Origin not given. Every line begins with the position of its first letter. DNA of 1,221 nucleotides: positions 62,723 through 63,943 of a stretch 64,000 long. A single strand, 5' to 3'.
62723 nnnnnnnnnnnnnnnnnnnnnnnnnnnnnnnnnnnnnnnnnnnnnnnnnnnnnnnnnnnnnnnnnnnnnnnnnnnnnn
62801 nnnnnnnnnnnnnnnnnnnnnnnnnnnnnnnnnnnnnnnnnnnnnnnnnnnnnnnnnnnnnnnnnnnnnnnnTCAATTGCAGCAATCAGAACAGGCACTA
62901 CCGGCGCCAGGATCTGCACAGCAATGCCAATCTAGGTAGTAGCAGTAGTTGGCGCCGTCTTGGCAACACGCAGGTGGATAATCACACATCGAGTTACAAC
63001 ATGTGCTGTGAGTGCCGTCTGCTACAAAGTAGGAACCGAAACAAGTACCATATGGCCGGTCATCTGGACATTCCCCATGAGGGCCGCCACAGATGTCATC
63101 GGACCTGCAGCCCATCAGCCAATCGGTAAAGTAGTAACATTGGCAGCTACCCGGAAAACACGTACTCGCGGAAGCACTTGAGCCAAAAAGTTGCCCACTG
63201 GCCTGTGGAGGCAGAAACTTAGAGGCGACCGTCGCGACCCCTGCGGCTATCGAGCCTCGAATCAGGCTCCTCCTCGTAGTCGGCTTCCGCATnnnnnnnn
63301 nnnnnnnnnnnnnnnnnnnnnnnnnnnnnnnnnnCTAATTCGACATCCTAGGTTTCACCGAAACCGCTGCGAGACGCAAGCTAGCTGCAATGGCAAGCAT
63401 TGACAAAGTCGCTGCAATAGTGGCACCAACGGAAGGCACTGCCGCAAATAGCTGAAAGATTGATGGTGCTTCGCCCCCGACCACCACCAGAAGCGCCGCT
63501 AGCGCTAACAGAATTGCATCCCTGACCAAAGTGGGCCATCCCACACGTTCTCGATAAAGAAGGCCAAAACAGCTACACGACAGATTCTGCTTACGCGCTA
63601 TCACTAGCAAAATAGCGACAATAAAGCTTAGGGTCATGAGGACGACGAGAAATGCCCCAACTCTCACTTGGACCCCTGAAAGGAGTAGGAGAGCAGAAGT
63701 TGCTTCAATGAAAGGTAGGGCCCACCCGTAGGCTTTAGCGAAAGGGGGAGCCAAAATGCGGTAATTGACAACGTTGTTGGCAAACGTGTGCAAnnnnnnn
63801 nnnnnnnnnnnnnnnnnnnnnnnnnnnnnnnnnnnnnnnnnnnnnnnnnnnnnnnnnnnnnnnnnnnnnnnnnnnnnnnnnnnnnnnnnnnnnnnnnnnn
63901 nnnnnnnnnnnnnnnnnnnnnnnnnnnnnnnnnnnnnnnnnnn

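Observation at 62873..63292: Unusual cysteine pattern in a Tat substrate: four CC doublets and two D-W motifs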

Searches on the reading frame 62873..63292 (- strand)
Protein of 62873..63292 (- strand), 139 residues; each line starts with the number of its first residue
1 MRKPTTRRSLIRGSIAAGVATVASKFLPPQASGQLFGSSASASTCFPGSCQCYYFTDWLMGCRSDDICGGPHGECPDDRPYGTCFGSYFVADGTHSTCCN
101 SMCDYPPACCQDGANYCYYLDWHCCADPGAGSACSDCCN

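Call 3: search_protein_families(library=pfam, proteins=[window:62873-63292:-], max_evalue=1)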
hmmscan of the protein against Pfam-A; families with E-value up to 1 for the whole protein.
window:62873-63292:- (139 aa): 1 family
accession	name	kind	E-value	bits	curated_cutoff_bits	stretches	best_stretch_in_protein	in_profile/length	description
PF10518.14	TAT_signal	-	0.026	14.9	22.7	1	6-23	3-20/21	TAT (twin-arginine translocation) pathway signal sequence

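Call 4: search_protein_families(library=ncbifam, proteins=[window:62873-63292:-], max_evalue=1)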
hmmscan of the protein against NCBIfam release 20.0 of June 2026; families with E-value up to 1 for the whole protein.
window:62873-63292:- (139 aa): 1 family
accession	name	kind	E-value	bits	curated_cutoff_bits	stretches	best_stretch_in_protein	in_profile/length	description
TIGR01409.1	TAT_signal_seq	domain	0.06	13.7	16.7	1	5-32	1-28/29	twin-arginine translocation signal domain-containing protein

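Call 6: find_homologous_proteins(query=window:62873-63292:-, max_evalue=0.01)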
Query window:62873-63292:-: 28 candidates shared short words with the query, none scored E <= 0.01.

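Call 7: search_solved_structures(query=window:62873-63292:-, max_evalue=10, show_alignments=2)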
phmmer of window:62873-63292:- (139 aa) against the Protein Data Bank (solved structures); distinct sequences matched with E-value up to 10: 14.
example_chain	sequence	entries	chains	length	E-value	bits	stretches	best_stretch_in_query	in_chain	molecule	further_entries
2uy9_A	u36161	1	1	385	0.24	14.6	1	28-81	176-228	OXALATE DECARBOXYLASE OXDC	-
2uya_A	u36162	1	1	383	0.25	14.6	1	28-81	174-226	OXALATE DECARBOXYLASE OXDC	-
2v09_A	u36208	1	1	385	0.25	14.5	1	28-81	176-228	OXALATE DECARBOXYLASE OXDC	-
3s0m_A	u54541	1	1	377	0.25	14.5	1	28-81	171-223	Oxalate decarboxylase oxdC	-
2uyb_A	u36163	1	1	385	0.26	14.5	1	28-81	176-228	OXALATE DECARBOXYLASE OXDC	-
5hi0_A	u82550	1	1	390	0.26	14.5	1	28-81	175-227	Oxalate decarboxylase OxdC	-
5vg3_A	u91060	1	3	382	0.26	14.5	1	28-81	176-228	Oxalate decarboxylase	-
2uy8_A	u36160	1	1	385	0.27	14.5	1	28-81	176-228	OXALATE DECARBOXYLASE OXDC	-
6tzp_A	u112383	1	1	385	0.27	14.4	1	28-81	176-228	Oxalate decarboxylase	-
1j58_A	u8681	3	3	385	0.27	14.4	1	28-81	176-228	YVRK PROTEIN | OXALATE DECARBOXYLASE OXDC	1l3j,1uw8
6ufi_A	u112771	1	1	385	0.27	14.4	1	28-81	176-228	Cupin domain-containing protein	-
4met_A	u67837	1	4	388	0.27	14.4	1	28-81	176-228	Oxalate decarboxylase OxdC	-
8k8h_A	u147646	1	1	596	5.8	10.1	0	58-134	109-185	Lymphocyte antigen 75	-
8hbc_A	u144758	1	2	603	5.9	10.1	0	58-134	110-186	Lymphocyte antigen 75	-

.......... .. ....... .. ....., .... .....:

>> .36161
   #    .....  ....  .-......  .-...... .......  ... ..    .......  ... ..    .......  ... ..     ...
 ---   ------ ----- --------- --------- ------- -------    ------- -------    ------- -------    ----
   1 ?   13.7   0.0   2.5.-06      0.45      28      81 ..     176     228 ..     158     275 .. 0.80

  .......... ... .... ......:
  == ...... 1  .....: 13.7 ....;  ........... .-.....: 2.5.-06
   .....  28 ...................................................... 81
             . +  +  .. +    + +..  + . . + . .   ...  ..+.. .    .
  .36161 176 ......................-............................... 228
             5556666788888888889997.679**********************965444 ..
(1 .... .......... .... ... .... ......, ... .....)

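Call 12: find_encoding_contigs(protein=window:62873-63292:-, flank=10000)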
Protein window:62873-63292:- (139 aa): no gene with exactly this product is on record in the collection.

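Call 13: find_related_loci(query=window:62876-63292:-, collection=genome_contigs, flank=10000)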
Query window:62876-63292:- (139 aa) in genome_contigs; peptide patterns used: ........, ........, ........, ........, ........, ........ (x = any residue, [..] = any of these).
231 stretches matched a pattern, but none encodes a relative of the query by tblastn (E <= 1e-3).

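Call 31: find_homologous_proteins(query=A1, max_evalue=0.01)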
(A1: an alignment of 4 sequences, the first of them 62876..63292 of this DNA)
Query A1 (4 sequences) (139 aa, profile of the alignment): 2 proteins with E <= 0.01 among 2689 candidates.
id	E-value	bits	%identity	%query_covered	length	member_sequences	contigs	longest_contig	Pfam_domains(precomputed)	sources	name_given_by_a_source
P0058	9.2e-39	151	44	67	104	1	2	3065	-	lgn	-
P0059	3.8e-24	104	55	21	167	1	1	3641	-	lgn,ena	-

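Call 32: find_related_loci(query=A1, collection=metagenome_contigs, flank=8000)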
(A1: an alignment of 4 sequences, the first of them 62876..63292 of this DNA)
Query A1 (139 aa) in metagenome_contigs; peptide patterns used: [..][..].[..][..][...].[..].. (x = any residue, [..] = any of these).
166 stretches matched a pattern, but none encodes a relative of the query by tblastn (E <= 1e-3).

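Call 35: find_related_loci(query=A2, collection=genome_contigs, flank=8000)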
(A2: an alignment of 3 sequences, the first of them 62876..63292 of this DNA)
Query A2 (139 aa) in genome_contigs; peptide patterns used: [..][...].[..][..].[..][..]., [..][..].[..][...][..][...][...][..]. (x = any residue, [..] = any of these).
57 stretches matched a pattern, but none encodes a relative of the query by tblastn (E <= 1e-3).

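Call 36: find_related_loci(query=A2, collection=metagenome_contigs, flank=8000)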
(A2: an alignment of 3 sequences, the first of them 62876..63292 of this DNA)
Query A2 (139 aa) in metagenome_contigs; peptide patterns used: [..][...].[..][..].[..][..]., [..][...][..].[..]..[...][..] (x = any residue, [..] = any of these).
93 stretches matched a pattern, but none encodes a relative of the query by tblastn (E <= 1e-3).

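Call 42: search_solved_structures(query=A3, max_evalue=10, show_alignments=3)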
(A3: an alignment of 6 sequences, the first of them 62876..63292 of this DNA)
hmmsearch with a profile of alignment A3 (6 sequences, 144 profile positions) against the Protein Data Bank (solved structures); distinct sequences matched with E-value up to 10: 0.

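Call 43: search_protein_families(library=pfam, alignment_id=A3, max_evalue=10)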
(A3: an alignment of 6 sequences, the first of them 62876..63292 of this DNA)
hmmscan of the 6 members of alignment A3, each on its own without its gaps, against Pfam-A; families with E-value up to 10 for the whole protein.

A. member 1, window:62876-63292:- (139 aa): 1 family
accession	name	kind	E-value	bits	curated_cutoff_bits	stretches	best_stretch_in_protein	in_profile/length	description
PF10518.14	TAT_signal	-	0.026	14.9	22.7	1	6-23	3-20/21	TAT (twin-arginine translocation) pathway signal sequence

B. families by the number of members that match (of 6 scanned): 1 family
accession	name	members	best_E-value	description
PF10518.14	TAT_signal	4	0.0039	TAT (twin-arginine translocation) pathway signal sequence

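Call 56: predict_structure(alignment_id=A4)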
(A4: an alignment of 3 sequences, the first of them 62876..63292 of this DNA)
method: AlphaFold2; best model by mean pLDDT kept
length: 139 residues; sequences in the alignment: 3
mean_pLDDT: 33.5   pTM: 0.17
mean pLDDT of the five models: 33.5, 32.4, 29.8, 28.4, 27.5
residues with pLDDT >= 90: 0; 70-90: 0; 50-70: 0; < 50: 139
segments of 3 or more residues with pLDDT < 50: 1-139
pLDDT, mean of each block of 10 residues (from residue 1): 35 32 31 30 35 37 36 38 39 34 30 28 31 34
secondary structure, 60 per line:
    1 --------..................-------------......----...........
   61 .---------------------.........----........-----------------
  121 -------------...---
elements in order: H9-26 E40-45 E50-61 E83-91 H96-103

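Call 87: search_protein_families(library=ncbifam, alignment_id=A3, max_evalue=10)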
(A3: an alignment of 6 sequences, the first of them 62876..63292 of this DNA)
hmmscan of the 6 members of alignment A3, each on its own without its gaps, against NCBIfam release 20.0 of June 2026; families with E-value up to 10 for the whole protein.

A. member 1, window:62876-63292:- (139 aa): 1 family
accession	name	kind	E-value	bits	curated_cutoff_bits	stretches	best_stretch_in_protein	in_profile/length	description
TIGR01409.1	TAT_signal_seq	domain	0.06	13.7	16.7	1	5-32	1-28/29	twin-arginine translocation signal domain-containing protein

B. families by the number of members that match (of 6 scanned): 1 family
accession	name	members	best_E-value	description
TIGR01409.1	TAT_signal_seq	2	0.0014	twin-arginine translocation signal domain-containing protein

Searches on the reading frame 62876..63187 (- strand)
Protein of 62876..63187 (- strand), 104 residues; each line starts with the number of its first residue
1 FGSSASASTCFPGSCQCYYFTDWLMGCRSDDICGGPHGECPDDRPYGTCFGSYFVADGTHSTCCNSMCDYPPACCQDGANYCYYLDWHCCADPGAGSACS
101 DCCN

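Call 14: search_protein_representatives(protein=window:62876-63187:-)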
Query: 104 residues. Proteins with E-value up to 0.001 (for the whole library): 1; up to 1e-10: 0; up to 1e-30: 0. The best 1 are listed.
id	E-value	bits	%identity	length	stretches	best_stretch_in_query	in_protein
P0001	5.1e-07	46.2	33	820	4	52-86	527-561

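Call 89: predict_structure(protein=window:62876-63166:-)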
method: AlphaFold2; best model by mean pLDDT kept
length: 97 residues; sequences in the alignment: 1
mean_pLDDT: 37.9   pTM: 0.18
mean pLDDT of the five models: 37.9, 35.0, 34.7, 33.0, 31.6
residues with pLDDT >= 90: 0; 70-90: 0; 50-70: 0; < 50: 97
segments of 3 or more residues with pLDDT < 50: 1-97
pLDDT, mean of each block of 10 residues (from residue 1): 36 36 34 36 39 37 40 41 40 40
secondary structure, 60 per line:
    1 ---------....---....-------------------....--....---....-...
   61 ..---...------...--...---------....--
elements in order: E10-13 E17-20 E40-43 E46-49 E53-56 H58-62 E66-68 E75-77 H92-95

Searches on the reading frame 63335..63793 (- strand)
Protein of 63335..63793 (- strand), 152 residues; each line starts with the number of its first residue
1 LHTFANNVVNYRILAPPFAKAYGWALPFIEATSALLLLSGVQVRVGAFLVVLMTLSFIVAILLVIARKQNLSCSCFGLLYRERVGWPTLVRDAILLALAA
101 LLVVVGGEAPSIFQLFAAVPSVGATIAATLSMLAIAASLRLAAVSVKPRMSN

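Call 79: list_cluster_members(proteins=[window:63335-63793:-, window:63335-63754:-, window:62873-63115:-, window:62263-62898:-, window:62263-62796:-, window:62263-62700:-, window:62960-63181:+, window:62514-62822:+, window:62383-62589:+, window:62135-62386:+])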
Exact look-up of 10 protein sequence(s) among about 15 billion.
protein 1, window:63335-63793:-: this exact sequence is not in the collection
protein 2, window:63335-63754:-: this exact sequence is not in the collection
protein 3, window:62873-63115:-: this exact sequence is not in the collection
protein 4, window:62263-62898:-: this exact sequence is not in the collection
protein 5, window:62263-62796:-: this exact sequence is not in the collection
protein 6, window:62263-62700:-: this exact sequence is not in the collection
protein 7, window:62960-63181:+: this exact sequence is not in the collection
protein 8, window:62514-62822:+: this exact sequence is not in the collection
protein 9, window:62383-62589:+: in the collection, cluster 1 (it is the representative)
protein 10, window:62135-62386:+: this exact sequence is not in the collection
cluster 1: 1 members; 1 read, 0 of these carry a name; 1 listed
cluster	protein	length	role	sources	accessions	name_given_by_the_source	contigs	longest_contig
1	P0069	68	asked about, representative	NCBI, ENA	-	-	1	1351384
